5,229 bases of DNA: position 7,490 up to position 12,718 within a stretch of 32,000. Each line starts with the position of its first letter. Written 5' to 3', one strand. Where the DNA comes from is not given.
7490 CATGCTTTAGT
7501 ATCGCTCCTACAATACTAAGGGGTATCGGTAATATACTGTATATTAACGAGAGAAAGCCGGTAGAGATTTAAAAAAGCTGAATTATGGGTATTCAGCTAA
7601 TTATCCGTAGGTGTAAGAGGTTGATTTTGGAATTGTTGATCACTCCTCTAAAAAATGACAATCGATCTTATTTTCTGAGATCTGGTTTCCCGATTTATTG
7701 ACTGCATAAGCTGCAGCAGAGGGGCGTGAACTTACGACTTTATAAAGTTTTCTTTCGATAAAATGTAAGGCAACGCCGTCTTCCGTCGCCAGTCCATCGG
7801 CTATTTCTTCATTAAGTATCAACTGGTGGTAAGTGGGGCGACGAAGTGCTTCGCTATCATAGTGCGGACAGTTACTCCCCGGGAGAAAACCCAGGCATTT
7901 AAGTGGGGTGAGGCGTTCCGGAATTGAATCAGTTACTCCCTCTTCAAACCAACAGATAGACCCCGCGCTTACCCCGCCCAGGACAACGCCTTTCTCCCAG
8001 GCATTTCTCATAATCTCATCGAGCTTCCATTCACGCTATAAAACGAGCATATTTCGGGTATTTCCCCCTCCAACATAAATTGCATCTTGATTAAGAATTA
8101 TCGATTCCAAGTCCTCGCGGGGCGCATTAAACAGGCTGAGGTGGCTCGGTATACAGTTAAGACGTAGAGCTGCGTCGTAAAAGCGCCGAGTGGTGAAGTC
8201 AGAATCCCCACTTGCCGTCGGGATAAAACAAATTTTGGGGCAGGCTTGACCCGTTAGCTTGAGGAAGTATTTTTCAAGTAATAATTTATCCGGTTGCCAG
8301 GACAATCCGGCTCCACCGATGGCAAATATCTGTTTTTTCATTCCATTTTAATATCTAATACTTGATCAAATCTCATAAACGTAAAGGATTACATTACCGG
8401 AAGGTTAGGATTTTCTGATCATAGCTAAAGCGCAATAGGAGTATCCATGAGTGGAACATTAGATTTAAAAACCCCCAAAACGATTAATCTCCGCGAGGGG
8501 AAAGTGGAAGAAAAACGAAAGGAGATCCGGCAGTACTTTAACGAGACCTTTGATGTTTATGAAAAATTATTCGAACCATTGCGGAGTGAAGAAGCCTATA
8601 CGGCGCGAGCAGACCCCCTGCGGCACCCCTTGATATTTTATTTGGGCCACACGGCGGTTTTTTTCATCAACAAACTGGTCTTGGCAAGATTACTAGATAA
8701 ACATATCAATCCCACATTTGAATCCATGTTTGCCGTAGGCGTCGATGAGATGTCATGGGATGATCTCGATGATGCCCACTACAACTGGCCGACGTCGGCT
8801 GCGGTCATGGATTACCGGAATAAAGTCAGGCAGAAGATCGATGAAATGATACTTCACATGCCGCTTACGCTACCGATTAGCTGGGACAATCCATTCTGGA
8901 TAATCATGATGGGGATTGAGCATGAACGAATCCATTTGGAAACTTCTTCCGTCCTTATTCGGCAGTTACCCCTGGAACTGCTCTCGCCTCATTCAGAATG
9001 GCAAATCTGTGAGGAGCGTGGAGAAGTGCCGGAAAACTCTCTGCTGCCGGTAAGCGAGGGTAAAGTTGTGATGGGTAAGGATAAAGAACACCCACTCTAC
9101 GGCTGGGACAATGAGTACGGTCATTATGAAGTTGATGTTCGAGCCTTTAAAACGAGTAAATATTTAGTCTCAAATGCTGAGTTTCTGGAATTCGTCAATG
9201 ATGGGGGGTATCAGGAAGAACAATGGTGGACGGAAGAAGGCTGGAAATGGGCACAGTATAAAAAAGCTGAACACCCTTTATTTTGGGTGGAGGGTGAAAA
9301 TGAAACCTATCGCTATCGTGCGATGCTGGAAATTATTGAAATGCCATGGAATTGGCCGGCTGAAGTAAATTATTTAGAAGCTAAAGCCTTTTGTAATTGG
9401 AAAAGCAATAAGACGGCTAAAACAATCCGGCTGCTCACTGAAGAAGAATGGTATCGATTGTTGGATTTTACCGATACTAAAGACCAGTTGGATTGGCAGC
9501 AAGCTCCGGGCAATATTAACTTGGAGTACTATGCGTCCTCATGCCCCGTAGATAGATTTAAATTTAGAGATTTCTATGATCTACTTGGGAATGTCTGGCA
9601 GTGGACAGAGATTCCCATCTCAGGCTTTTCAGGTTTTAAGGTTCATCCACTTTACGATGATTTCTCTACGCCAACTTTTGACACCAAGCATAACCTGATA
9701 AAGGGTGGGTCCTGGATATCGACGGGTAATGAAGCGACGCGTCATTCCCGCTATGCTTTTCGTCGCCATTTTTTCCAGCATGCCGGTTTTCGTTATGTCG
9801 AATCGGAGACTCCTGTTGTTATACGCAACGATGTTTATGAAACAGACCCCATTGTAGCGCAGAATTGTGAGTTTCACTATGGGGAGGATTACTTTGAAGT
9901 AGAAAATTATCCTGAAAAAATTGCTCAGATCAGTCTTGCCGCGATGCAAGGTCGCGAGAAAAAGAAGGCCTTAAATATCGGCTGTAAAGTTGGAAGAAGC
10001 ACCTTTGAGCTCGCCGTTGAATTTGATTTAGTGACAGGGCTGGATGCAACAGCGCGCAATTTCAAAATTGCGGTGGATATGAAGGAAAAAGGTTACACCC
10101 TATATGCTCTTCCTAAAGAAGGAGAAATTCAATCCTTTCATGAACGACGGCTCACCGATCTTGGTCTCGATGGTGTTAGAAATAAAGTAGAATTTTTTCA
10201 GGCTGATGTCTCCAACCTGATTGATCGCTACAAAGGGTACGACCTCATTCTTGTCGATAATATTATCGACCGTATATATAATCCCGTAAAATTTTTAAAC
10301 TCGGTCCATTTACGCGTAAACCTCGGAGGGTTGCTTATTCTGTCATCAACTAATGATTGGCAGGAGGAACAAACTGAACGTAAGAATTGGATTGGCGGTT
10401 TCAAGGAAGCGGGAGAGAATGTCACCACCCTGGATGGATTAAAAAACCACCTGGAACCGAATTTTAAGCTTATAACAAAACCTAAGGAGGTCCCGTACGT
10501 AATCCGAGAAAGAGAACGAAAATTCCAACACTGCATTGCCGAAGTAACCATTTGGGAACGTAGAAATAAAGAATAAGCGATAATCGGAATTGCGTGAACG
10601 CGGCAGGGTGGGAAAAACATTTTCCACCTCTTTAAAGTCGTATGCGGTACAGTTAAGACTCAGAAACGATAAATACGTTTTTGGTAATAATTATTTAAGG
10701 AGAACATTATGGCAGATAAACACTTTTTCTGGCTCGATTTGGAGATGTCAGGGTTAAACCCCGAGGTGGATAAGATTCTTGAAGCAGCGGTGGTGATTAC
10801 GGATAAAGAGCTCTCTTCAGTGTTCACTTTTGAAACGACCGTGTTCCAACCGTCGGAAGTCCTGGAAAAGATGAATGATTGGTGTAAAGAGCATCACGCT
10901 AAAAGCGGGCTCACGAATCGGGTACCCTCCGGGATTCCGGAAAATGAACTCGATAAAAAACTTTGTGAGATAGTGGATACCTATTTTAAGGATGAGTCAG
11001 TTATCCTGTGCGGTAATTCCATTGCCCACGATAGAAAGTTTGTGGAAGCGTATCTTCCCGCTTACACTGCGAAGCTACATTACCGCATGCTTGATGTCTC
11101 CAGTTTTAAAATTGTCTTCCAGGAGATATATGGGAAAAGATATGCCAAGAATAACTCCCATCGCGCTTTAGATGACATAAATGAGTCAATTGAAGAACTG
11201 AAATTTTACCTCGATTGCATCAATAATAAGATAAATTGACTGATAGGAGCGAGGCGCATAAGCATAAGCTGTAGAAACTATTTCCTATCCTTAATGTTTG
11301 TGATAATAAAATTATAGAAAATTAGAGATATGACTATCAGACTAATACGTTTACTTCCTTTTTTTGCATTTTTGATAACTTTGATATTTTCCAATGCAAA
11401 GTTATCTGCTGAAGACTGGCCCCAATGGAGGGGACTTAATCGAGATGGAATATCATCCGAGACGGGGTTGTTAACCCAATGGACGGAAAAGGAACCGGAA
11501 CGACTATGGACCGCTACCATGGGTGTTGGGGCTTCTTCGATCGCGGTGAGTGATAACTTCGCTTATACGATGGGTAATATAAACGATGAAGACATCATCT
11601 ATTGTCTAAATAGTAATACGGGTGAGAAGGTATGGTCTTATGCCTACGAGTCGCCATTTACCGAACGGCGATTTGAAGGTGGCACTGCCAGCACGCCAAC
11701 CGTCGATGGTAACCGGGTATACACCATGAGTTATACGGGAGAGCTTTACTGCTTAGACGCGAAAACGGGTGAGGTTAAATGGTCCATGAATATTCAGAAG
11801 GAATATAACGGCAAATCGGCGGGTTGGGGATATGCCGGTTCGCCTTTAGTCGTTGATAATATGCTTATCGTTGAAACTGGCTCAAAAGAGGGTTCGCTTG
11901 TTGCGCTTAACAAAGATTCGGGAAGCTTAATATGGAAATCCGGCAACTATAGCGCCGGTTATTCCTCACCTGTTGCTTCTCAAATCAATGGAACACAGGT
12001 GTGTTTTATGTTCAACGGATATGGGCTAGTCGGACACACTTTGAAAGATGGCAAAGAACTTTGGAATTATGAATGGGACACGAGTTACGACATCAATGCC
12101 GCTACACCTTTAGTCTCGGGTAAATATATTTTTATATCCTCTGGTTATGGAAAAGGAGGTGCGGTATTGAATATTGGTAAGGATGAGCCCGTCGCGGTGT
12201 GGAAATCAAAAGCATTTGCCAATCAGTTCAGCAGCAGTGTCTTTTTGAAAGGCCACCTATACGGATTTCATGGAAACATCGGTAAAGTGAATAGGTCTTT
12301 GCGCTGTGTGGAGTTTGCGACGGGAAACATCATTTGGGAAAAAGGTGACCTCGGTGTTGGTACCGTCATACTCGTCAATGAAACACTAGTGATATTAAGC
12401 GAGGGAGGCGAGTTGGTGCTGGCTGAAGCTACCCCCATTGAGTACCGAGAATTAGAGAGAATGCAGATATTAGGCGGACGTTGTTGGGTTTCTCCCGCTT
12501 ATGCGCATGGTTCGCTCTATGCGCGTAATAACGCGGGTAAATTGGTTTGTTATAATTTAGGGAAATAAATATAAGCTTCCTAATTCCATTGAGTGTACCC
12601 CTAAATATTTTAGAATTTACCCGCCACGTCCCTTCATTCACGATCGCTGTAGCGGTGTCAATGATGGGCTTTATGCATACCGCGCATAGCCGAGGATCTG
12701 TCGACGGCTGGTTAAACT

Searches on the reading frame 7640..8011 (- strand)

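Call 12: search_protein_families(library=pfam, proteins=[window:7640-8011:-], max_evalue=0.001)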
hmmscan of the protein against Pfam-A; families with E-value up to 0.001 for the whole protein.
window:7640-8011:- (123 aa): 1 family
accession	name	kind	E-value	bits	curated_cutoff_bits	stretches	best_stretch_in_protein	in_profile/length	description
PF03575.23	Peptidase_S51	-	2.4e-19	70.2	23.9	1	1-89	109-203/206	Peptidase family S51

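Call 71: search_protein_families(library=ncbifam, proteins=[window:7640-8011:-], max_evalue=0.00001)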
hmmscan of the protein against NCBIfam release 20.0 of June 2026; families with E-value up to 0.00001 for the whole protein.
window:7640-8011:- (123 aa): 0 families

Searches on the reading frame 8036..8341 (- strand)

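Call 12: search_protein_families(library=pfam, proteins=[window:8036-8341:-], max_evalue=0.001)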
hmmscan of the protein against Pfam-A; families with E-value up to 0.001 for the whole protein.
window:8036-8341:- (101 aa): 1 family
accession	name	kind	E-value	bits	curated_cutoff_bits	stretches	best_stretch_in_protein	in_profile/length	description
PF03575.23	Peptidase_S51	-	4.4e-22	79.2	23.9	1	5-100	1-98/206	Peptidase family S51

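Call 71: search_protein_families(library=ncbifam, proteins=[window:8036-8341:-], max_evalue=0.00001)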
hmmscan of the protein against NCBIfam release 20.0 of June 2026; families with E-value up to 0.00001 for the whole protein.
window:8036-8341:- (101 aa): 0 families

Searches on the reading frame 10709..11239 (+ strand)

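Call 12: search_protein_families(library=pfam, proteins=[window:10709-11239:+], max_evalue=0.001)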
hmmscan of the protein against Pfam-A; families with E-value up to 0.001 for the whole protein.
window:10709-11239:+ (176 aa): 1 family
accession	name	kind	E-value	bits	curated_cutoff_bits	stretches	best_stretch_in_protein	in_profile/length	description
PF00929.31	RNase_T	-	3.2e-18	67.2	24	1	8-164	2-164/164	Exonuclease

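Call 71: search_protein_families(library=ncbifam, proteins=[window:10709-11239:+], max_evalue=0.00001)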
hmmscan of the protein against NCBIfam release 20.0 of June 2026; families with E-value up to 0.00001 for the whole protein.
window:10709-11239:+ (176 aa): 1 family
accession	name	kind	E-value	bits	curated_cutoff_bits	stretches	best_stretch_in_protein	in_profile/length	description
NF003765.0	PRK05359.1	equivalog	2e-52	177.4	106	1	3-170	5-177/189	oligoribonuclease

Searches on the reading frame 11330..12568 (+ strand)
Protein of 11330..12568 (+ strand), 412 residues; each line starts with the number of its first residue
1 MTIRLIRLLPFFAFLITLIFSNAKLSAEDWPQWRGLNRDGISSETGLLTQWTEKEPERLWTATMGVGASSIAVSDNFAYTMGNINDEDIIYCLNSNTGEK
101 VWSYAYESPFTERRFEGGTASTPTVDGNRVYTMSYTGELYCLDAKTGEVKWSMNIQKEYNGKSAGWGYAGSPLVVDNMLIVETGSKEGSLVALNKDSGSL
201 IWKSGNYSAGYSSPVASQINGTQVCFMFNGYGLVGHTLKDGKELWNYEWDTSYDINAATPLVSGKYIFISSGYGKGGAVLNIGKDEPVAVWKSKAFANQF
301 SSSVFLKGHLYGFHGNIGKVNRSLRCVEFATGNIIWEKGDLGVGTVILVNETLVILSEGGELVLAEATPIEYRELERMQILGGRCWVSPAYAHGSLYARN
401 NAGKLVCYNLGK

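Call 12: search_protein_families(library=pfam, proteins=[window:11330-12568:+], max_evalue=0.001)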
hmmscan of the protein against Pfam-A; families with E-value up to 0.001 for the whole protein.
window:11330-12568:+ (412 aa): 4 families
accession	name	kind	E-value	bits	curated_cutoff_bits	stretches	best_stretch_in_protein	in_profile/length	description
PF13360.13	PQQ_2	-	1.3e-34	120.3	27.6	1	88-337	3-232/233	Outer membrane protein assembly factor BamB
PF13570.13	Beta-prop_ACSF4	-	5e-19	69.3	133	1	89-409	30-328/329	Beta-alanine-activating enzyme, beta-propeller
PF01011.28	PQQ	-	2.9e-09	36.6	26.7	1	99-162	28-92/595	Glucose/ethanol/alcohol dehydrogenase, beta-propeller domain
PF25293.1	Beta-prop_EMC1_N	-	5.8e-05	23.3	34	0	142-264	46-162/219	EMC1 N-terminal beta-propeller domain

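Call 59: search_protein_families(library=ncbifam, proteins=[window:11330-12568:+], max_evalue=0.001)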
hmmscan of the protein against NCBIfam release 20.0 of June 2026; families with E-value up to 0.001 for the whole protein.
window:11330-12568:+ (412 aa): 6 families
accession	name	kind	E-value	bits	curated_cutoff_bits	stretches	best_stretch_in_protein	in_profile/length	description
NF008351.0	PRK11138.1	equivalog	7.8e-20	70.7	423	2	85-204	76-186/394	outer membrane protein assembly factor BamB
TIGR03300.1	assembly_YfgL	equivalog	1.3e-17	63.6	285.2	1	121-272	59-198/377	outer membrane protein assembly factor BamB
TIGR03075.1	PQQ_enz_alc_DH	subfamily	1.7e-15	56.6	480.05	1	72-181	66-170/530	PQQ-dependent dehydrogenase, methanol/ethanol family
TIGR04528.1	acido_non_PQQ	subfamily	1.7e-11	43.6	650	1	87-184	66-155/493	acido-empty-quinoprotein group A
NF053615.1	SerThrKinAfsKStmc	equivalog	1.1e-06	27.6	1300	1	123-306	488-657/809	protein serine/threonine kinase AfsK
TIGR03074.1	PQQ_membr_DH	subfamily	7.2e-05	20.8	832.65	0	100-160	185-246/783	membrane-bound PQQ-dependent dehydrogenase, glucose/quinate/shikimate family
